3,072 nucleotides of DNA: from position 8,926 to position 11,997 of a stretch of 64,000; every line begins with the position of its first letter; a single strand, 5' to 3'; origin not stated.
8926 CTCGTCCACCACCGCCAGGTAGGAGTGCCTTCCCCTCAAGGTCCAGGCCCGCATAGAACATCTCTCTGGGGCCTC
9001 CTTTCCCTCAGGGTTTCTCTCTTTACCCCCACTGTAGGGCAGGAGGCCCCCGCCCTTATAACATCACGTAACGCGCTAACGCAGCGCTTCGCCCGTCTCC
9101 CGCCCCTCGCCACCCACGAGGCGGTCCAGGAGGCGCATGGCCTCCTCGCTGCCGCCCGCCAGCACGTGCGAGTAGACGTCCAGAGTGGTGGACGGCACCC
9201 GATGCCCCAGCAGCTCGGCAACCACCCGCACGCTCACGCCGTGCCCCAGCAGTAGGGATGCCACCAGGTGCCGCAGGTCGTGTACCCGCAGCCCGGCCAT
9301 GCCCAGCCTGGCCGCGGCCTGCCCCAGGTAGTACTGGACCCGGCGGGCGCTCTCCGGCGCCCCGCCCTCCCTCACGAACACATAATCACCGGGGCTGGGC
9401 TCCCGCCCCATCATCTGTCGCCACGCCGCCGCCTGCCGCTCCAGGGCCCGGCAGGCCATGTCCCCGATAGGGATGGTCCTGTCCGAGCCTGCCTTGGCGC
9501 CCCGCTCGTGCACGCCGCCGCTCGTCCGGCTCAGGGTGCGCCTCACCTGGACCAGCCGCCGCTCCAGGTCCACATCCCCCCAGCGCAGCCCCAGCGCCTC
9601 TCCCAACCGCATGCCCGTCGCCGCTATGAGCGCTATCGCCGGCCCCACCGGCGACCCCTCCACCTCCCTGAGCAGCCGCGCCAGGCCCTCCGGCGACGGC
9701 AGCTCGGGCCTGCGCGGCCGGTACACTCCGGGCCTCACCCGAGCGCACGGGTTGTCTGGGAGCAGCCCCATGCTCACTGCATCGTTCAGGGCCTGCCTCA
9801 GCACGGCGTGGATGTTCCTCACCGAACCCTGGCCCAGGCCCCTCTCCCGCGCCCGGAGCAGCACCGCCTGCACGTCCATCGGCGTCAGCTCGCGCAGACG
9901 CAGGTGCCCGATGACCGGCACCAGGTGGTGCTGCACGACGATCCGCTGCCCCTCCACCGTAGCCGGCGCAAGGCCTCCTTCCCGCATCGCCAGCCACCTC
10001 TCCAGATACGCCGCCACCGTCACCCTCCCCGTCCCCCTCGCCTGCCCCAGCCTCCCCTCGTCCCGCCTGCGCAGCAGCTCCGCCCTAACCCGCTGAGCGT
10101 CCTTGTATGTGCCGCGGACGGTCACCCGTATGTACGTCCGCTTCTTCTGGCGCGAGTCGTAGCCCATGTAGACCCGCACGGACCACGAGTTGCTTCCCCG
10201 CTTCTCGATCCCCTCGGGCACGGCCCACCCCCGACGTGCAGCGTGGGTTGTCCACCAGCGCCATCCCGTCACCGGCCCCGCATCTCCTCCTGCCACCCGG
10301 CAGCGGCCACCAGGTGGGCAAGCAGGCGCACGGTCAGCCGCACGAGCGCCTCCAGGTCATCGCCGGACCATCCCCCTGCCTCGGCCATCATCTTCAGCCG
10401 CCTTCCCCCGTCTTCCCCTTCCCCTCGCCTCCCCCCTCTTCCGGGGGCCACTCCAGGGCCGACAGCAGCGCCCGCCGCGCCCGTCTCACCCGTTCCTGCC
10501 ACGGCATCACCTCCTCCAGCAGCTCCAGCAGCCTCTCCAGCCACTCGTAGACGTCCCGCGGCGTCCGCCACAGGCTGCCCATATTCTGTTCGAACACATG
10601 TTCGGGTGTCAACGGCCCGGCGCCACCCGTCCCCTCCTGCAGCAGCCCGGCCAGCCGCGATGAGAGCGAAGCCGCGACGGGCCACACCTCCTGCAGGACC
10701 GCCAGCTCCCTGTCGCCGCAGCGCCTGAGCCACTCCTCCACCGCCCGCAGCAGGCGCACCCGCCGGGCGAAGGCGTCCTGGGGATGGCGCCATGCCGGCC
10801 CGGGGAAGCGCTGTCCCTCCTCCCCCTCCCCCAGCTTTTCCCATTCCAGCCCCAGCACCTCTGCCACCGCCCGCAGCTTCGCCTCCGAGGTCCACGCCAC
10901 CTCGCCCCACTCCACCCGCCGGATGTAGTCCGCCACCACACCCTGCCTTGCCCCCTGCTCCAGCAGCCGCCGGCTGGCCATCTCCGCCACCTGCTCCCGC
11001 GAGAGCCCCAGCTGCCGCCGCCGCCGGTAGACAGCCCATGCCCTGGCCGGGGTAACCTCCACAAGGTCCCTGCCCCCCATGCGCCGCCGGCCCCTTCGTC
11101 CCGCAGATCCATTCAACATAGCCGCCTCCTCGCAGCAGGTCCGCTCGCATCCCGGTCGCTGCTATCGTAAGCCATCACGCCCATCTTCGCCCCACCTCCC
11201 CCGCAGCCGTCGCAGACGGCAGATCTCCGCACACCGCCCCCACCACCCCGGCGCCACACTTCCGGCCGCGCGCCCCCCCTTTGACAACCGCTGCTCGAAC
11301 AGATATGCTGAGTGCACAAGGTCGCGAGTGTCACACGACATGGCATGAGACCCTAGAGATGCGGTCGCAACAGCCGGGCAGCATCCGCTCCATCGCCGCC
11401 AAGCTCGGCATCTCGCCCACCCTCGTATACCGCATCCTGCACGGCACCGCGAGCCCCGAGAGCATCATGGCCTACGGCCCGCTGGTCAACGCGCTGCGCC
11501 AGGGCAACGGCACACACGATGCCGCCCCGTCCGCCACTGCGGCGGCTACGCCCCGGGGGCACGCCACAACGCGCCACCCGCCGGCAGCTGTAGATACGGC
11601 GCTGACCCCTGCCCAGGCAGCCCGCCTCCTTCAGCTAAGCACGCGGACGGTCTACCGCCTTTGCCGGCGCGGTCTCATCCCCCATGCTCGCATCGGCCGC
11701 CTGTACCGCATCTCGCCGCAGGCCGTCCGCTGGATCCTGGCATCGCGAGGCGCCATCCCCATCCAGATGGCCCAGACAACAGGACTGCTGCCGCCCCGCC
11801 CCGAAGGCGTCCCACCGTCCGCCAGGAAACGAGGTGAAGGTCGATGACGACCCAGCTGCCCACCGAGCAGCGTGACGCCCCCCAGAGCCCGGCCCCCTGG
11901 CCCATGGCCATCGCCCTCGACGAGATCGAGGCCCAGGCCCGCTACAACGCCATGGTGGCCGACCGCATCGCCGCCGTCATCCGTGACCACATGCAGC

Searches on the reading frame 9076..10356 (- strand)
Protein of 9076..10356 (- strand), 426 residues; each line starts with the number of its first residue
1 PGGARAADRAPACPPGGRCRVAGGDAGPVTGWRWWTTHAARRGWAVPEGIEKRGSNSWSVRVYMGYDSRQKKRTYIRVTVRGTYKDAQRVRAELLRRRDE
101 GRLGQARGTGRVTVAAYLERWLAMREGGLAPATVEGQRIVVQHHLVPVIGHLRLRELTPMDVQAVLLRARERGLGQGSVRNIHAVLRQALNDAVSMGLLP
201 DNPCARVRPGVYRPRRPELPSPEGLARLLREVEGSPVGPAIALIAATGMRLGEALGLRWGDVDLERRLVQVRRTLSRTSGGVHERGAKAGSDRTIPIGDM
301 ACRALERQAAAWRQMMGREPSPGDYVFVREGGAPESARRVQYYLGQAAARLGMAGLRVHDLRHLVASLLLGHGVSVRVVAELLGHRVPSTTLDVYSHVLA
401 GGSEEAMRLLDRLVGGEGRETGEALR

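Call 14: search_protein_families(library=pfam, max_evalue=0.001, proteins=[window:9076-10356:-])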
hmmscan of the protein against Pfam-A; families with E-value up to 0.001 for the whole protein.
window:9076-10356:- (426 aa): 3 families
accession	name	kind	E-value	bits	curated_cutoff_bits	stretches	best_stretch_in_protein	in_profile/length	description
PF00589.27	Phage_integrase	-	5.6e-27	95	27.1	1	241-399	28-169/172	Phage integrase family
PF14659.12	Phage_int_SAM_3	-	3.6e-07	30.7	22.6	1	113-164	1-52/58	Phage integrase, N-terminal SAM-like domain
PF22022.2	Phage_int_M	-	5.1e-07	30.3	27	1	117-208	4-94/96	Phage integrase central domain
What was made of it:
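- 9076..10356 (-): Tyrosine integrase of the element. Pfam Phage_integrase at 5.6e-27 plus SAM-like N-terminal domains (call 14).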

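Call 75: find_related_loci(query=window:9076-10356:-, collection=metagenome_contigs, flank=10000)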
Query window:9076-10356:- (426 aa) in metagenome_contigs; peptide patterns used: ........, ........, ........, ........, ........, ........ (x = any residue, [..] = any of these).
364 stretches matched a pattern; 178 encode a relative of the query (tblastn E <= 1e-3); the best 80 are kept; 79 distinct loci.
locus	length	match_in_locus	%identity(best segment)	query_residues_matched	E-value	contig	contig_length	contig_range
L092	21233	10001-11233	94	4-414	0e+0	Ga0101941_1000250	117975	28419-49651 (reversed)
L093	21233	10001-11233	94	4-414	0e+0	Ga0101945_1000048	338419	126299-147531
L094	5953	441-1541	36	50-415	6e-53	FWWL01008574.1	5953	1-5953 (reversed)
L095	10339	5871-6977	33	53-411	4e-49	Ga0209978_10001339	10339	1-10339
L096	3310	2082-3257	33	13-411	1e-48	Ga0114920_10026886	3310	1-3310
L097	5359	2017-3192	33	13-411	4e-48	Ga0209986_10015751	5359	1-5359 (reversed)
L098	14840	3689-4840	34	46-426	7e-48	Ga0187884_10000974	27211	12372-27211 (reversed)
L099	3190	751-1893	33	41-411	8e-48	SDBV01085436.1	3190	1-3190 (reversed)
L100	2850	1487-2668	34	41-424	6e-48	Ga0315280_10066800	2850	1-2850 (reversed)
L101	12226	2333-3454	36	43-411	5e-47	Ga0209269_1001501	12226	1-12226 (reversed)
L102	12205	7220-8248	34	79-411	3e-46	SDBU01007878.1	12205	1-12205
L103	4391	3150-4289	33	41-411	3e-46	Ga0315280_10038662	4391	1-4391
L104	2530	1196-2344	33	49-423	2e-46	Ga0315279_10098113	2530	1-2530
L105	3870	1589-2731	34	41-411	2e-45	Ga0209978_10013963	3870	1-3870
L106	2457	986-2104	32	49-411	1e-45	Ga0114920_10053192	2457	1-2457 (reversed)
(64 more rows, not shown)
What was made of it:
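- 9076..10356 (-): A 94% identical integrase lies at the end of the related element in L092 and L093 (call 75).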

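Call 96: search_protein_families(library=pfam, max_evalue=0.001, proteins=[L093:11799-12254:-, L093:12157-13632:-, L093:13617-14555:+, L093:14342-15793:-, L093:15511-16713:-, L093:16791-17381:+, L093:17925-18995:+, L093:20292-20972:-])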
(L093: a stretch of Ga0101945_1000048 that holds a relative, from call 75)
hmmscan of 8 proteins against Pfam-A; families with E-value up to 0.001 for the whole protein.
L093:11799-12254:- (151 aa): 0 families

L093:12157-13632:- (491 aa): 1 family
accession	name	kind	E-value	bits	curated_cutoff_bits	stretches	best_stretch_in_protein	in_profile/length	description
PF00171.27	Aldedh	-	4.8e-24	85.2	23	2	67-345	25-290/461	Aldehyde dehydrogenase family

L093:13617-14555:+ (312 aa): 0 families

L093:14342-15793:- (483 aa): 2 families
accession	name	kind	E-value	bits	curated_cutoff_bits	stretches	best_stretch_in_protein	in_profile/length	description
PF22691.2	Thiolase_C_1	-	5.1e-54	182.4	28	1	338-481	1-143/144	Thiolase C-terminal domain-like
PF00108.29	Thiolase_N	-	2.3e-05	24.3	26.4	1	120-284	23-195/260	Thiolase, N-terminal domain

L093:15511-16713:- (400 aa): 3 families
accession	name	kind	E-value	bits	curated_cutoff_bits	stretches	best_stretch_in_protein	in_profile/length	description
PF00696.33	AA_kinase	-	4.8e-43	148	24.9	1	33-263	2-233/234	Amino acid kinase family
PF01472.26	PUA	-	5.7e-22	77.9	24.8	1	306-380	1-74/74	PUA domain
PF17785.7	PUA_3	-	8.1e-06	26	22.6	1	308-359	1-52/64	PUA-like domain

L093:16791-17381:+ (196 aa): 1 family
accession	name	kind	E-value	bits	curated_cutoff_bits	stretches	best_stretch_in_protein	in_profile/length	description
PF04234.18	CopC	-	2.9e-11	44.7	23.3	1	43-140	3-92/92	CopC domain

L093:17925-18995:+ (356 aa): 9 families
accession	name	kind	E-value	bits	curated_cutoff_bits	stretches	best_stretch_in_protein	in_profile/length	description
PF05496.18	RuvB_N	-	4.1e-78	261.1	27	1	37-195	1-159/159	Holliday junction DNA helicase RuvB P-loop domain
PF17864.7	AAA_lid_4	-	4.9e-30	103.6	27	1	198-271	1-74/74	RuvB AAA lid domain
PF05491.19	RuvB_C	-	1.3e-24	86.3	24.7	1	273-342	2-71/72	RuvB C-terminal winged helix domain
PF00004.35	AAA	-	2.2e-19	70.7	21.2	1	72-194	1-128/131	ATPase family associated with various cellular activities (AAA)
PF07728.20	AAA_5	-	7e-09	36.2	22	1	71-189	1-139/139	AAA domain (dynein-related subfamily)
PF13191.12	AAA_16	-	5.5e-07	30.7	32.6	1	45-106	2-62/167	AAA ATPase domain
PF01078.27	Mg_chelatase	-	8.6e-07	29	20.3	1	42-89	2-42/207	Magnesium chelatase, subunit ChlI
PF06068.19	TIP49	-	0.00014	21.6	23.8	0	33-100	13-81/347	TIP49 P-loop domain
PF05673.19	DUF815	-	0.00023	20.8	23.8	0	38-93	23-77/249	Protein of unknown function (DUF815)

L093:20292-20972:- (226 aa): 1 family
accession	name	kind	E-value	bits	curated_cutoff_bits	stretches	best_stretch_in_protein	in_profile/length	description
PF05685.18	Uma2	-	1.6e-39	135.6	27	1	49-218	1-171/172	Putative restriction endonuclease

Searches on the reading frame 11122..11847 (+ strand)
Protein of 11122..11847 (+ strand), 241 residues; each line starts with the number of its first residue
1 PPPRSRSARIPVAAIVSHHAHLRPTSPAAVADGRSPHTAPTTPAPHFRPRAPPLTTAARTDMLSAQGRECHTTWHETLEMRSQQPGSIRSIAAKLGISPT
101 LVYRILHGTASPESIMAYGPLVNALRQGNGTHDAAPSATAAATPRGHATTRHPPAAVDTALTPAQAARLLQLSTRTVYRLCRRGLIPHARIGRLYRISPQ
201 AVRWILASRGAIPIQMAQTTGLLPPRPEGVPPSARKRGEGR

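Call 15: search_protein_families(library=pfam, max_evalue=0.001, proteins=[window:11122-11847:+])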
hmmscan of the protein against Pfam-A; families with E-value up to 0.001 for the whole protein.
window:11122-11847:+ (241 aa): 10 families
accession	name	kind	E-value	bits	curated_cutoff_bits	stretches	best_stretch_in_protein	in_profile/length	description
PF12728.13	HTH_17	-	2e-15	57.2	27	1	161-203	2-44/51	Helix-turn-helix domain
PF13384.12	HTH_23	-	6.4e-09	35.8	24.6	0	160-180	17-37/50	Homeodomain-like domain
PF13551.12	HTH_29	-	9.5e-09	35.7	28.1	1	156-200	7-61/64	Winged helix-turn helix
PF13518.12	HTH_28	-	5.1e-08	33.3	25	0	86-107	13-34/52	Helix-turn-helix domain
PF13542.12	HTH_Tnp_ISL3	-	3e-06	27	27.4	0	79-107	21-48/51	Helix-turn-helix domain of transposase family ISL3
PF13560.12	HTH_31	-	1.8e-05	25.4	27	0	160-203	14-48/64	Helix-turn-helix domain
PF02796.21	HTH_7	-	0.00011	22.7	23.8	0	73-107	10-43/45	Helix-turn-helix domain of resolvase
PF13936.12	HTH_38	-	0.00022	21.4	27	0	87-107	22-42/44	Helix-turn-helix domain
PF00376.29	MerR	-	0.00043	20.5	28.2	1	162-191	1-30/38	MerR family regulatory protein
PF08281.18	Sigma70_r4_2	-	0.00076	19.5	25.7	0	161-185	27-51/54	Sigma-70, region 4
